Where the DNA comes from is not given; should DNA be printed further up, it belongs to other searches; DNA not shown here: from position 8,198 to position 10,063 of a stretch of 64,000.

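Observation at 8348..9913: FHA-adjacent 521-aa protein with a TssB (T6SS small sheath subunit)-like N-terminus fused to an unknown ~390-aa region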

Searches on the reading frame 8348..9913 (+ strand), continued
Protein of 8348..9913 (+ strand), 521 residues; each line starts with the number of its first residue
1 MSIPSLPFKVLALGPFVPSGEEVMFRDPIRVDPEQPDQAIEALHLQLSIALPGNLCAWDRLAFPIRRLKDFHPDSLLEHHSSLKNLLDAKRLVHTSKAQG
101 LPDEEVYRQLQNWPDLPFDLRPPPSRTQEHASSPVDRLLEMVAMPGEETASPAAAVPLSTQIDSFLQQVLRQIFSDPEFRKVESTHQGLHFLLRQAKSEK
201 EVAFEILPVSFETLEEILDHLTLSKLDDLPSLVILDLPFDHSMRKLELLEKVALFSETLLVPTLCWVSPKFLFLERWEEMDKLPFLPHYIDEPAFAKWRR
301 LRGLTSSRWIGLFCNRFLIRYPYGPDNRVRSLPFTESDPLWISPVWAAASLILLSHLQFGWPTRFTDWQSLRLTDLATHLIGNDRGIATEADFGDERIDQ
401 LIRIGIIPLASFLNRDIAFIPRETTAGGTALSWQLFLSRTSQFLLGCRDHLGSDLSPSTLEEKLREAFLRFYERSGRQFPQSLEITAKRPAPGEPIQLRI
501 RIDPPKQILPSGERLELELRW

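Call 24: search_protein_families(library=pfam, proteins=[L014:12893-14101:+, L014:14114-15823:+, L014:16128-18674:+, L014:18684-19229:+, L014:19751-20338:+, L014:20335-20958:+, L012:1207-2889:-, L012:2-1201:-, L015:6531-7637:+, L015:7742-9745:+], max_evalue=0.01)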
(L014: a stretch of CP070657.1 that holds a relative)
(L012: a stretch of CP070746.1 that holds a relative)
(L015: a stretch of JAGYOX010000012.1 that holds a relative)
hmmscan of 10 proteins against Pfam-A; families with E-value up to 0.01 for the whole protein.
L014:12893-14101:+ (402 aa): 2 families
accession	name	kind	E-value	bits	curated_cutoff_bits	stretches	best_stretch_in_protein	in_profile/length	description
PF00482.28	T2SSF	-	2.5e-65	218.6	25.2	2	68-191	1-125/125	Type II secretion system (T2SS), protein F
PF11862.13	DUF3382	-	0.0064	17.2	28.9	0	177-236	38-97/97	Domain of unknown function (DUF3382)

L014:14114-15823:+ (569 aa): 9 families
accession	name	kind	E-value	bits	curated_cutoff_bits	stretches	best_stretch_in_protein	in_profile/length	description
PF02518.31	HATPase_c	-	1.4e-23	83.9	26.4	1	444-557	2-110/111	Histidine kinase-, DNA gyrase B-, and HSP90-like ATPase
PF25323.1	6TM_PilS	-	5e-23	82.2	27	1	12-198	7-187/189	PilS-like transmembrane domain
PF00512.31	HisKA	-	2e-16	60.2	26.9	1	334-399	2-64/66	His Kinase A (phospho-acceptor) domain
PF00989.32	PAS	-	1.7e-11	44.5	22.6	1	215-314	4-112/113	PAS fold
PF13426.13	PAS_9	-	3.9e-07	30.7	27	1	226-316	5-102/103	PAS domain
PF08448.16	PAS_4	-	9e-06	26.3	23.1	1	220-317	3-107/110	PAS fold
PF13581.12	HATPase_c_2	-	0.00023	21.6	27.4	1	482-536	60-114/127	Histidine kinase-like ATPase domain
PF13596.12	PAS_10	-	0.00034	21.7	22.1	1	215-315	2-105/106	PAS domain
PF13090.12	PP_kinase_C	-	0.0078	16.1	25.8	0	214-279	75-138/172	Polyphosphate kinase C-terminal domain 2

L014:16128-18674:+ (848 aa): 3 families
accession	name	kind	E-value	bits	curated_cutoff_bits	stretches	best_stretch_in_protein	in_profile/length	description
PF19864.5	Radical_SAM_N2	-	3.6e-58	195.7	29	1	65-217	1-151/151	Radical SAM proteins, N-terminal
PF10105.14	DUF2344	-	5.8e-39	134.2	23.8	1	644-809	1-165/176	Uncharacterized protein conserved in bacteria (DUF2344)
PF04055.27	Radical_SAM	-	3.8e-17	63.4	29.5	1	274-438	1-165/166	Radical SAM superfamily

L014:18684-19229:+ (181 aa): 0 families

L014:19751-20338:+ (195 aa): 1 family
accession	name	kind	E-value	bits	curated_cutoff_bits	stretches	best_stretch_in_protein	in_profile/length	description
PF03625.19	DUF302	-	1.7e-25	89.1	23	1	99-162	1-63/63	Domain of unknown function DUF302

L014:20335-20958:+ (207 aa): 6 families
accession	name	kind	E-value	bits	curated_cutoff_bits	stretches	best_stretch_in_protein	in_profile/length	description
PF08241.18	Methyltransf_11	-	1.5e-23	83.7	21.2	1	50-143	1-94/95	Methyltransferase domain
PF13649.12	Methyltransf_25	-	3.5e-19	69.7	27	1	50-140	2-97/97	Methyltransferase domain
PF01209.24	Ubie_methyltran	-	9.1e-18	64.9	20.1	1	14-172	13-179/233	ubiE/COQ5 methyltransferase family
PF08242.18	Methyltransf_12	-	8.5e-15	55.7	30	1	50-142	1-98/98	Methyltransferase domain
PF13847.12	Methyltransf_31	-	5.4e-13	49.3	27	1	48-147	6-112/145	Methyltransferase domain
PF13489.12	Methyltransf_23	-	5.5e-11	42.9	27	1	34-149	10-121/164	Methyltransferase domain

L012:1207-2889:- (560 aa): 4 families
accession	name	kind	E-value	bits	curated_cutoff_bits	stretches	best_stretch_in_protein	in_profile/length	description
PF00498.31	FHA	-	8.7e-30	103.4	20.7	2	22-83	2-67/67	FHA domain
PF16697.10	Yop-YscD_cpl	-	3.3e-25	88.6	33.2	2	132-212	9-91/94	Inner membrane component of T3SS, cytoplasmic domain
PF17913.6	FHA_2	-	1.5e-06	28.5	23.1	1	11-70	11-70/71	FHA domain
PF13428.12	TPR_14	-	0.00036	21.4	23.5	0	355-388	5-38/44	Tetratricopeptide repeat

L012:2-1201:- (400 aa): 1 family
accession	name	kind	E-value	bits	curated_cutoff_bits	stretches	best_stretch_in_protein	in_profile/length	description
PF05643.16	GNA1162-like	-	2.4e-15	57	25.9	1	47-203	11-164/185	Putative lipoprotein GNA1162-like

L015:6531-7637:+ (368 aa): 0 families

L015:7742-9745:+ (667 aa): 6 families
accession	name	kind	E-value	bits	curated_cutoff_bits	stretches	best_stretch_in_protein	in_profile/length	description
PF07603.17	Lcl_C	-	4.2e-59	198.4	34.9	2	548-664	1-117/117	Lcl C-terminal domain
PF18911.6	PKD_4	-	6.5e-09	36.2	27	2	183-255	14-84/85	PKD domain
PF22352.2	K319L-like_PKD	-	9e-08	32.5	27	2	219-256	47-84/84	K319L-like, PKD domain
PF00801.26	PKD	-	5.5e-05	23.5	23.5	0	187-249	15-74/80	PKD domain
PF17957.7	Big_7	-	0.0014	19.6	24.1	0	260-295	1-34/70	Bacterial Ig domain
PF07495.19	Y_Y_Y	-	0.0023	18.2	26.6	0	217-256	28-62/65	Y_Y_Y domain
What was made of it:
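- L014 has type II secretion/PilS-type genes and no T6SS genes nearby (call 24).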

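Call 28: find_homologous_proteins(query=L002:18377-21004:-, max_evalue=1e-100)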
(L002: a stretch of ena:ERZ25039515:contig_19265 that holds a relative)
Query L002:18377-21004:- (875 aa): 8000 proteins with E <= 1e-100 among 8000 candidates; the best 120 are listed.
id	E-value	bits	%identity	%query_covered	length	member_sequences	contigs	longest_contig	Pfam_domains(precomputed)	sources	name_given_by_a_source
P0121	0.0e+0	1927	100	100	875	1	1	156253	PF02861.26,PF07724.21,PF00004.36,PF13401.13,PF23569.2,PF17871.8,PF07728.21,PF10431.16,PF13191.13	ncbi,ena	-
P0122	0.0e+0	1760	91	100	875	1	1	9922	PF02861.26,PF07724.21,PF00004.36,PF13401.13,PF23569.2,PF17871.8,PF07728.21,PF10431.16,PF13191.13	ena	-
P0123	0.0e+0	1722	89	100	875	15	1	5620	PF02861.26,PF07724.21,PF00004.36,PF13401.13,PF23569.2,PF17871.8,PF07728.21,PF10431.16,PF13191.13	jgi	-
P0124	0.0e+0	1706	88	100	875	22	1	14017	PF02861.26,PF07724.21,PF00004.36,PF13401.13,PF23569.2,PF17871.8,PF07728.21,PF10431.16,PF13191.13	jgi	jgi:type VI secretion system protein VasG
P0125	0.0e+0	1693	87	100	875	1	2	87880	PF02861.26,PF07724.21,PF00004.36,PF13401.13,PF23569.2,PF17871.8,PF07728.21,PF10431.16,PF13191.13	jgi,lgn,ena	-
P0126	0.0e+0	1677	86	100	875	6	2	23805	PF02861.26,PF07724.21,PF00004.36,PF13401.13,PF23569.2,PF17871.8,PF07728.21,PF10431.16,PF13191.13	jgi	-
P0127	0.0e+0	1667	86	100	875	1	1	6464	PF02861.26,PF07724.21,PF00004.36,PF13401.13,PF23569.2,PF17871.8,PF07728.21,PF10431.16,PF13191.13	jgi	jgi:type VI secretion system protein VasG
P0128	0.0e+0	1667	85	100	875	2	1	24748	PF02861.26,PF07724.21,PF00004.36,PF13401.13,PF23569.2,PF17871.8,PF07728.21,PF10431.16,PF13191.13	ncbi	-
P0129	0.0e+0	1666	86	100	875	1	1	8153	PF02861.26,PF07724.21,PF00004.36,PF13401.13,PF23569.2,PF17871.8,PF07728.21,PF10431.16,PF13191.13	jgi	-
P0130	0.0e+0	1660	85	100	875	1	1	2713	PF02861.26,PF07724.21,PF00004.36,PF13401.13,PF23569.2,PF17871.8,PF07728.21,PF10431.16,PF13191.13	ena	-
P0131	0.0e+0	1654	85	100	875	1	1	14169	PF02861.26,PF07724.21,PF00004.36,PF13401.13,PF23569.2,PF17871.8,PF07728.21,PF10431.16,PF13191.13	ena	-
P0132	0.0e+0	1651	85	100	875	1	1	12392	PF02861.26,PF07724.21,PF00004.36,PF13401.13,PF23569.2,PF17871.8,PF07728.21,PF10431.16,PF13191.13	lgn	-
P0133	0.0e+0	1650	85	100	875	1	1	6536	PF02861.26,PF07724.21,PF00004.36,PF13401.13,PF23569.2,PF17871.8,PF07728.21,PF10431.16,PF13191.13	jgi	jgi:type VI secretion system protein VasG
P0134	0.0e+0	1648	85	100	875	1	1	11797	PF02861.26,PF07724.21,PF00004.36,PF13401.13,PF23569.2,PF17871.8,PF07728.21,PF10431.16,PF13191.13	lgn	-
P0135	0.0e+0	1647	85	100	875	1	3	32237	PF02861.26,PF07724.21,PF00004.36,PF13401.13,PF23569.2,PF17871.8,PF07728.21,PF10431.16,PF13191.13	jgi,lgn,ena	-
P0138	0.0e+0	1642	84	100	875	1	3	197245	PF02861.26,PF07724.21,PF00004.36,PF13401.13,PF23569.2,PF17871.8,PF07728.21,PF10431.16,PF13191.13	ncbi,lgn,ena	-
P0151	0.0e+0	1623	83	100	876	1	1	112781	PF02861.26,PF07724.21,PF00004.36,PF13401.13,PF23569.2,PF17871.8,PF07728.21,PF10431.16,PF13191.13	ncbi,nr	ncbi:MAG: type VI secretion system ATPase TssH [Desulfobacterota bacterium]|nr:type VI secretion sys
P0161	0.0e+0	1585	81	100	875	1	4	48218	PF02861.26,PF07724.21,PF00004.36,PF13401.13,PF23569.2,PF17871.8,PF07728.21,PF10431.16,PF13191.13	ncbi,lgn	-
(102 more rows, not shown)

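Call 30: find_encoding_contigs(protein=P0121, flank=10000, max_places=1)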
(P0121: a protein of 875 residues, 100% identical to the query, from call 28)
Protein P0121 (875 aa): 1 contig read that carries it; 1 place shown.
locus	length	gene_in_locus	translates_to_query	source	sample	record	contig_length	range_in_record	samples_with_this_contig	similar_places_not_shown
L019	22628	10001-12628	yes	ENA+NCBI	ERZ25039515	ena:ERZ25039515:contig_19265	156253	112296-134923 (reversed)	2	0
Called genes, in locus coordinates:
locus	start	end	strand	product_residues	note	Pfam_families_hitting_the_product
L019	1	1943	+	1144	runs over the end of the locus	PF14331:IcmF-related_N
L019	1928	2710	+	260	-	PF09867:TagF_N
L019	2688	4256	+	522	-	PF06812:ImpA_N, PF16989:T6SS_VasJ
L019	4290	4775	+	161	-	PF05591:T6SS_VipA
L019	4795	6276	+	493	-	PF05943:VipB, PF18945:VipB_2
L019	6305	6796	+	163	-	PF05638:T6SS_HCP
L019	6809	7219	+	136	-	PF04965:GPW_gp25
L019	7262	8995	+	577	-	PF05947:T6SS_TssF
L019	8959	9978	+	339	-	PF06996:T6SS_TssG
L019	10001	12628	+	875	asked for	PF02861:Clp_N (weak), PF13191:AAA_16 (weak), PF23569:NBD_SMAX1 (weak), PF00004:AAA (weak), PF17871:AAA_lid_9, PF07724:AAA_2, PF07728:AAA_5 (weak), PF10431:ClpB_D2-small, +1 more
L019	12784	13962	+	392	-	PF05954:Phage_GPD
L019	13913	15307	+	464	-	PF04717:Phage_base_V, PF10106:DUF2345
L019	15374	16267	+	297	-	PF05488:PAAR_motif, PF13529:Peptidase_C39_2 (weak)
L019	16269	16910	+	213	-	-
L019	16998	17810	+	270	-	PF03692:CxxCxxCC (weak)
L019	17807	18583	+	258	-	-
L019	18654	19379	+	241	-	-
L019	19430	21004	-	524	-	PF05591:T6SS_VipA, PF05943:VipB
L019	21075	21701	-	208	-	PF16697:Yop-YscD_cpl (faint), PF00498:FHA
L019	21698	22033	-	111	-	PF16697:Yop-YscD_cpl (weak), PF00498:FHA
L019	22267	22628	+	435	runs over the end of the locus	-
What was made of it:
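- L019 also shows the fusion at its edge (call 30).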

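Call 31: find_encoding_contigs(protein=P0138, flank=10000, max_places=1)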
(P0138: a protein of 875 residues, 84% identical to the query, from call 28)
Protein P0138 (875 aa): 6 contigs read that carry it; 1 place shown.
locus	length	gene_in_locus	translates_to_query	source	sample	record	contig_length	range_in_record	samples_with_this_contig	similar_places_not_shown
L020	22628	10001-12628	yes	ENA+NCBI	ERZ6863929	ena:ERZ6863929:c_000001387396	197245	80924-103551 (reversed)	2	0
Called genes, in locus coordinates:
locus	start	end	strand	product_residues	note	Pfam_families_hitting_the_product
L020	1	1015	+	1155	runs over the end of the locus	PF14331:IcmF-related_N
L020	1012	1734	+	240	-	PF09867:TagF_N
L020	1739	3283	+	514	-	PF06812:ImpA_N, PF16989:T6SS_VasJ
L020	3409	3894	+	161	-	PF05591:T6SS_VipA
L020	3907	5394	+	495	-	PF05943:VipB, PF18945:VipB_2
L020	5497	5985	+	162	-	PF05638:T6SS_HCP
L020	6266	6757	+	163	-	PF05638:T6SS_HCP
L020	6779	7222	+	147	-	PF04965:GPW_gp25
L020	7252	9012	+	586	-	PF05947:T6SS_TssF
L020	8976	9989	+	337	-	PF06996:T6SS_TssG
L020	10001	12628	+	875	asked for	PF02861:Clp_N, PF23569:NBD_SMAX1 (weak), PF00004:AAA (weak), PF17871:AAA_lid_9, PF00004:AAA (weak), PF07724:AAA_2, PF07728:AAA_5 (weak), PF10431:ClpB_D2-small, +2 more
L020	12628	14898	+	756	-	PF05954:Phage_GPD, PF04717:Phage_base_V, PF22178:Gp5_trimer_C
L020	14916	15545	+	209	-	PF01476:LysM (faint), PF01471:PG_binding_1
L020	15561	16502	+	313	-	PF13529:Peptidase_C39_2 (weak)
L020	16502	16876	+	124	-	PF05488:PAAR_motif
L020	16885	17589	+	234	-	PF01471:PG_binding_1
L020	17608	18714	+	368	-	-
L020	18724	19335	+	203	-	PF01476:LysM (faint), PF01471:PG_binding_1 (weak)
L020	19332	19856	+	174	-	PF01471:PG_binding_1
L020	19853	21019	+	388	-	-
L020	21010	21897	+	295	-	PF13646:HEAT_2 (weak)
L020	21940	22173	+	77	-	-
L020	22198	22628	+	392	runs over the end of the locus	PF13519:VWA_2 (faint)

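Call 32: predict_structure(alignment_id=A1)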
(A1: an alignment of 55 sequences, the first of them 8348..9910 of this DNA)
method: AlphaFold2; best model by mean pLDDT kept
length: 521 residues; sequences in the alignment: 55
mean_pLDDT: 89.1   pTM: 0.88
mean pLDDT of the five models: 89.1, 87.9, 87.7, 87.1, 86.5
residues with pLDDT >= 90: 355; 70-90: 126; 50-70: 22; < 50: 18
segments of 3 or more residues with pLDDT < 50: 127-132, 143-154
pLDDT, mean of each block of 10 residues (from residue 1): 75 96 90 93 94 84 95 95 93 90 88 85 58 54 42 63 93 95 97 81 95 96 91 98 97 97 98 96 96 96 97 97 92 91 98 89 83 94 91 96 97 94 94 93 89 88 91 79 92 91 88 90 88
secondary structure, 60 per line:
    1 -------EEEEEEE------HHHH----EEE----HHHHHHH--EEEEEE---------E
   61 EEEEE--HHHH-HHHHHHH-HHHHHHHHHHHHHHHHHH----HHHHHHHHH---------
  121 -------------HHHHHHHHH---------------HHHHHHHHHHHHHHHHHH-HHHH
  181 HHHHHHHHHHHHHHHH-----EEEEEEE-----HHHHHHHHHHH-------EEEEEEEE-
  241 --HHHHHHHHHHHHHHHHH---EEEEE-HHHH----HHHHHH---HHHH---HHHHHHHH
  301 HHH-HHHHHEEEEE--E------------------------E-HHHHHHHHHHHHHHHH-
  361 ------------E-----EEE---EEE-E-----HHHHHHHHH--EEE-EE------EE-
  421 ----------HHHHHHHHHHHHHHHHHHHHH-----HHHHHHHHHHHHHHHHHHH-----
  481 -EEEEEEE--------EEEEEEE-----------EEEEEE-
elements in order: E8-14 H21-24 E29-31 H36-42 E45-50 E60-65 H68-71 H73-79 H81-98 H103-111 H134-142 H158-175 H177-196 E202-208 H214-224 E232-239 H243-259 E263-267 H269-272 H277-282 H286-289 H293-303 H305-309 E310-314 H344-359 E379-381 E385-387 H395-403 E406-408 H431-451 H457-475 E482-488 E497-503 E515-520
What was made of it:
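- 8348..9913 (+): Gene for the 521-aa single-chain TssB-TssC paralogue (stop codon 9911-9913). AlphaFold pLDDT 89.1, pTM 0.88 (call 32).
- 8681..8818 (+): Flexible inter-domain linker (residues 112-157). It holds a Ser/Thr-rich patch and one conserved helix at residues 135-146 (nt 8750-8785), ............. pLDDT is below 50 at residues 127-132 and 143-154 (call 32).
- The structure prediction is confident (call 32).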

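Call 35: list_cluster_members(proteins=[P0001, P0151])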
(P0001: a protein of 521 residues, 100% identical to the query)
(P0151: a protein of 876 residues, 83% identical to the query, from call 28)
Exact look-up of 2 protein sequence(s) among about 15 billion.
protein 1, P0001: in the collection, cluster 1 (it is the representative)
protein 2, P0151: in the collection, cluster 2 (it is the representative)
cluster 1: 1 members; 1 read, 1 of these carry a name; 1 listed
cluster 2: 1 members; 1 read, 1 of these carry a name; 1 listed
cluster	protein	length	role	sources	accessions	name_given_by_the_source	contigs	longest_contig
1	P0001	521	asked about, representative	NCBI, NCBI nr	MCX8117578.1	MAG: type VI secretion system contractile sheath large subunit [Desulfobacterota ... | type VI secretion system contractile sheath large subunit [Thermodesulfobacteriota ...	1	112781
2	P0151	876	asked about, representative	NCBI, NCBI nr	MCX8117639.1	MAG: type VI secretion system ATPase TssH [Desulfobacterota bacterium] | type VI secretion system ATPase TssH [Thermodesulfobacteriota bacterium]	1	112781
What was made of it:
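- On T6SS core sheath (being the sheath of its locus): For the window's genome this is inferred from gene counts (call 35).
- ClpV is 61 coding sequences after the fusion, which fits TssM-TagF-TssA-TssB-TssC-Hcp(x1-2)-TssE-F-G in between (call 35).
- Tried and rejected: I could therefore not read the rest of the contig, and used protein accession numbers instead (call 35).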
